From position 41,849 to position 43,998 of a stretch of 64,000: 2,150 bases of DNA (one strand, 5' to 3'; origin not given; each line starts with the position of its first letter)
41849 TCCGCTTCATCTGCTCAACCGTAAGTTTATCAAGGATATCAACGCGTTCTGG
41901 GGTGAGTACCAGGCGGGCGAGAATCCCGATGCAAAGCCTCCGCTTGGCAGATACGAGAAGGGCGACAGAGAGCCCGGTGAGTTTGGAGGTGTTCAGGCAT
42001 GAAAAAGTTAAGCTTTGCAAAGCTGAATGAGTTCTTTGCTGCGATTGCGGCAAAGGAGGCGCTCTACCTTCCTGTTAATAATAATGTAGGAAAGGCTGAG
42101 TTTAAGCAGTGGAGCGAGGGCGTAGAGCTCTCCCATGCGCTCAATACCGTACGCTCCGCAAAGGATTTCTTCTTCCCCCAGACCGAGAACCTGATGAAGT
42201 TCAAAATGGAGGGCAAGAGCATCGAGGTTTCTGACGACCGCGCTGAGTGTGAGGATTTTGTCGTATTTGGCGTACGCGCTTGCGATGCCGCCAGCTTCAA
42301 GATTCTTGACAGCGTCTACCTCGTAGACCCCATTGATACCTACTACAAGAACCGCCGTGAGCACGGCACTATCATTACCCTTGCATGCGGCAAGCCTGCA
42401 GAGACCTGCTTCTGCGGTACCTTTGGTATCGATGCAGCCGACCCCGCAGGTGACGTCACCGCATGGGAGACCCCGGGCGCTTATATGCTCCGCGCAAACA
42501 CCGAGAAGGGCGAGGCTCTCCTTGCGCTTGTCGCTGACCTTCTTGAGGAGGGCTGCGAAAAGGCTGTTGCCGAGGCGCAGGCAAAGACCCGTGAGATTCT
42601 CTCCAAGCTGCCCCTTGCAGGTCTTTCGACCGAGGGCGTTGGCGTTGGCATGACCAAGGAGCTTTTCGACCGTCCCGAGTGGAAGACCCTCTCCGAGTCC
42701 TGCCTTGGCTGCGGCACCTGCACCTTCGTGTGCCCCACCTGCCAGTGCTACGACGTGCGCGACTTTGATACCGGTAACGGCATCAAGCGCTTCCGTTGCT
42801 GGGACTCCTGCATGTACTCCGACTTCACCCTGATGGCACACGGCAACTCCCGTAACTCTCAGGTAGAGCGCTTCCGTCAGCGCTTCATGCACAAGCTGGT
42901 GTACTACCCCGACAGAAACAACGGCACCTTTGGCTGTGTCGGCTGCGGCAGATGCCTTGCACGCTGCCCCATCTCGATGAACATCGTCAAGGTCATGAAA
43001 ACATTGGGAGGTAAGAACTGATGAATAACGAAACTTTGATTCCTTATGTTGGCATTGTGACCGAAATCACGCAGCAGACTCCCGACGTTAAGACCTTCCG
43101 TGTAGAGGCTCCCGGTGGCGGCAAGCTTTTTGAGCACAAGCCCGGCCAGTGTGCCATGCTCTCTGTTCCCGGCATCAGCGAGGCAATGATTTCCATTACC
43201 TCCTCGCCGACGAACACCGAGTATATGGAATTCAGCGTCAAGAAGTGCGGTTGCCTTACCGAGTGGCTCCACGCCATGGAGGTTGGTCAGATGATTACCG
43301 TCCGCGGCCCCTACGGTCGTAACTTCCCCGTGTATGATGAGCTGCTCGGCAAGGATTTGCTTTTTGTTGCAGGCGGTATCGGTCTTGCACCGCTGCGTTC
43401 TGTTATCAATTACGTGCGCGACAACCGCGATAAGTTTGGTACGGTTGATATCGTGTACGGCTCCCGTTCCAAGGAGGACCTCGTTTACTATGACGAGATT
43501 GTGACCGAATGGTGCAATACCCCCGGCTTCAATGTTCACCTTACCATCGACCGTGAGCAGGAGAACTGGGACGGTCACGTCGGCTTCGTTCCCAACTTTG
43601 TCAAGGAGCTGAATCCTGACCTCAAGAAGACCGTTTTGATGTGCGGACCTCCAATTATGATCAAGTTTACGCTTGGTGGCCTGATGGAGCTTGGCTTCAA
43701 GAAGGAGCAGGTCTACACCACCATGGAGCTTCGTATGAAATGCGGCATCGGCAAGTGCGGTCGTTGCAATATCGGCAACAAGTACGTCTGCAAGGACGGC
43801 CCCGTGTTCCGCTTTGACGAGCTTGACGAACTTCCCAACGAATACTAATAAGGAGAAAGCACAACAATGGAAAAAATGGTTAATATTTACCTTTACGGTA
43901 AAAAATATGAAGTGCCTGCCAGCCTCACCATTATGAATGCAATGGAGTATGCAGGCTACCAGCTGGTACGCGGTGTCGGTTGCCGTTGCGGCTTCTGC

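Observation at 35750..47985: fumC, hdrBCA-mvhD, Flx/Asr-like NADH module, FrdB/FrdA-like pair and an AAEx transporter: candidate flavin-based electron-bifurcating soluble fumarate reductase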

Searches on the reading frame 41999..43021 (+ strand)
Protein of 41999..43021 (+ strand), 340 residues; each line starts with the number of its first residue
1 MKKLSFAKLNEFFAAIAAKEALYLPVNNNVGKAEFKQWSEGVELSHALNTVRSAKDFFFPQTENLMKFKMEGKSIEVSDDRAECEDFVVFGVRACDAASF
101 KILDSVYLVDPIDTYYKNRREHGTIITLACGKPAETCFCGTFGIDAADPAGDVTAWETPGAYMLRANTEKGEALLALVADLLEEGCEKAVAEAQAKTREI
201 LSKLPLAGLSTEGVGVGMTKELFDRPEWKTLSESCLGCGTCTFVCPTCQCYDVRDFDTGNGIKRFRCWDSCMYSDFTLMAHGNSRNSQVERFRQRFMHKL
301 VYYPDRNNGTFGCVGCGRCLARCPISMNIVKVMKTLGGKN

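Call 3: search_protein_families(library=pfam, proteins=[window:41999-43021:+])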
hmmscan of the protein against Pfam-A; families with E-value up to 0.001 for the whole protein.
window:41999-43021:+ (340 aa): 11 families
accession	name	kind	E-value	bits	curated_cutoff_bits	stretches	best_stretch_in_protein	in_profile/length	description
PF17179.9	Fer4_22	-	5.1e-30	104.6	27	1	234-326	1-94/95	4Fe-4S dicluster domain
PF13237.11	Fer4_10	-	7.8e-07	29.4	25.5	0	312-325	8-21/53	4Fe-4S dicluster domain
PF13534.11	Fer4_17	-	1.2e-06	29.4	22.2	0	267-327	8-60/61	4Fe-4S dicluster domain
PF12838.12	Fer4_7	-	2.6e-06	28.2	27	0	266-324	7-49/52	4Fe-4S dicluster domain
PF12797.12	Fer4_2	-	8.5e-06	25.9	24.5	1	233-247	8-22/22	4Fe-4S binding domain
PF25160.1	LdpA_Fe-S-bd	-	9.8e-06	25.7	27.6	0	312-326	27-41/49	LdpA Fe-S cluster-binding domain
PF13183.11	Fer4_8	-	1.1e-05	26.3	27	1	233-325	3-66/68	4Fe-4S dicluster domain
PF13187.11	Fer4_9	-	1.2e-05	25.7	27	0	235-324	2-48/52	4Fe-4S dicluster domain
PF14697.11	Fer4_21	-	1.5e-05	25.5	35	0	228-250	34-56/59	4Fe-4S dicluster domain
PF00037.32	Fer4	-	6e-05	23.1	21.1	0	233-247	6-20/24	4Fe-4S binding domain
PF13484.11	Fer4_16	-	0.00022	22.3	30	0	297-324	37-64/66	4Fe-4S double cluster binding domain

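Call 4: search_protein_families(library=ncbifam, proteins=[window:41999-43021:+])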
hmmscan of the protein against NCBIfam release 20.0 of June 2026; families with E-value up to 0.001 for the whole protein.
window:41999-43021:+ (340 aa): 7 families
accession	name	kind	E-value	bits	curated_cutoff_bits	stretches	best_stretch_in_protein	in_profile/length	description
NF040829.1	sulfhyd_ShyB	equivalog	4.9e-59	200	690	1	3-335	5-328/334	NAD(P)-dependent hydrogenase/sulfhydrogenase 2 subunit beta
NF040833.1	sulfhyd_HydB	equivalog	5.5e-54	183.4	750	1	10-337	12-336/367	NADPH-dependent hydrogenase/sulfhydrogenase 1 subunit beta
TIGR02910.1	sulfite_red_A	equivalog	7.8e-42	143.7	323.15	1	33-334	41-324/334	anaerobic sulfite reductase subunit AsrA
NF038196.1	ferrodoxin_EFR1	subfamily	1.8e-05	24.9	75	0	221-247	172-198/242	EFR1 family ferrodoxin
TIGR01945.1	rnfC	subfamily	0.0001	21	245.95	0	222-247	392-416/435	RnfABCDGE type electron transport complex subunit C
NF004914.0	PRK06273.1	equivalog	0.0004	20.2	163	0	226-248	44-66/167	ferredoxin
NF004537.0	PRK05888.1-3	equivalog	0.00079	19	163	0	286-332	48-89/204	NADH-quinone oxidoreductase subunit NuoI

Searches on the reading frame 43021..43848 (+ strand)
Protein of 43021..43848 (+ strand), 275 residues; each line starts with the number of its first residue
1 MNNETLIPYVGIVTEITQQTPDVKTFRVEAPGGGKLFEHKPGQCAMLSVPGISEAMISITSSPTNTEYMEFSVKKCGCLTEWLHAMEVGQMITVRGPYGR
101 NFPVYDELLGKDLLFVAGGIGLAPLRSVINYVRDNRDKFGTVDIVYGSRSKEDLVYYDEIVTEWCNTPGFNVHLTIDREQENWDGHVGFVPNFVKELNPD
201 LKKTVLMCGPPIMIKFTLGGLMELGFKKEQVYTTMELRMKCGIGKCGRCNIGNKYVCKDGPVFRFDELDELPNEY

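Call 3: search_protein_families(library=pfam, proteins=[window:43021-43848:+])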
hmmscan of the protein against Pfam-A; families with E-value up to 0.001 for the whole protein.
window:43021-43848:+ (275 aa): 3 families
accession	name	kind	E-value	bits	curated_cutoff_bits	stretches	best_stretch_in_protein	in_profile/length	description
PF00175.26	NAD_binding_1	-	4.7e-17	63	22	1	115-217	1-107/109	Oxidoreductase NAD-binding domain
PF10418.14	DHODB_Fe-S_bind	-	1.5e-11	44.3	23.9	1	236-268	1-40/41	Iron-sulfur cluster binding domain of dihydroorotate dehydrogenase B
PF00970.30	FAD_binding_6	-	6.2e-07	30.1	21.1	1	13-100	4-96/99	Oxidoreductase FAD-binding domain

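Call 4: search_protein_families(library=ncbifam, proteins=[window:43021-43848:+])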
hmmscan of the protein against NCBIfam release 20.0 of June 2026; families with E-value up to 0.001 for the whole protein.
window:43021-43848:+ (275 aa): 26 families (the best 25 are shown)
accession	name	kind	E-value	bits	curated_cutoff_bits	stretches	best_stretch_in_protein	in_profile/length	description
NF006220.0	PRK08345.1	subfamily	4e-69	233.1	395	1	14-265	16-284/294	cytochrome-c3 hydrogenase subunit gamma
NF040835.1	sulfhyd_HydG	equivalog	2.4e-60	204.3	650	1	22-266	33-282/292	NADPH-dependent hydrogenase/sulfhydrogenase 1 subunit gamma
TIGR02911.1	sulfite_red_B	equivalog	3.5e-58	196.7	288.6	1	5-266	2-254/261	anaerobic sulfite reductase subunit AsrB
NF040830.1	sulfhyd_ShyC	equivalog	4.4e-52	177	600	1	15-265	13-278/288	NAD(P)-dependent hydrogenase/sulfhydrogenase 2 subunit gamma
NF000796.0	PRK00054.1-1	equivalog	1.6e-46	158.6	224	1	13-269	8-236/254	dihydroorotate dehydrogenase electron transfer subunit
NF000798.0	PRK00054.1-3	equivalog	4.5e-28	98.5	219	1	37-266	29-240/244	dihydroorotate dehydrogenase electron transfer subunit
NF045803.1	MethMoxFADbindMmoC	equivalog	1.9e-23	82.8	500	1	29-233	130-337/343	aromatic/alkene monooxygenase hydroxylase FAD-binding subunit MmoC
NF000799.0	PRK00054.1-4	equivalog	2.4e-23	82.6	314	1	57-267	55-255/258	dihydroorotate dehydrogenase electron transfer subunit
NF040810.1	BenC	equivalog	3.2e-22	79.1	430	1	11-232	107-326/333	benzoate 1,2-dioxygenase electron transfer component BenC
NF058606.1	GlBtMonoRdsGbcB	equivalog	8.9e-22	77.5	500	1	15-229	20-240/362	glycine betaine monooxygenase reductase subunit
NF008822.0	PRK11872.1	equivalog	3.1e-20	72.4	402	1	10-233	108-332/341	anthranilate 1,2-dioxygenase electron transfer component AntC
TIGR01941.1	nqrF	equivalog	1.2e-19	70.6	295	1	59-231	227-398/405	NADH:ubiquinone reductase (Na(+)-transporting) subunit F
NF000797.0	PRK00054.1-2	equivalog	1e-18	67.6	270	1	40-265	43-262/267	dihydroorotate dehydrogenase electron transfer subunit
NF004862.0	PRK06222.1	subfamily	4.1e-18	65.9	220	1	17-266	8-246/281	sulfide/dihydroorotate dehydrogenase-like FAD/NAD-binding protein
NF009414.0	PRK12778.1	equivalog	1.9e-17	62.8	1103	1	18-268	9-248/752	bifunctional dihydroorotate dehydrogenase B NAD binding subunit/NADPH-dependent glutamate synthase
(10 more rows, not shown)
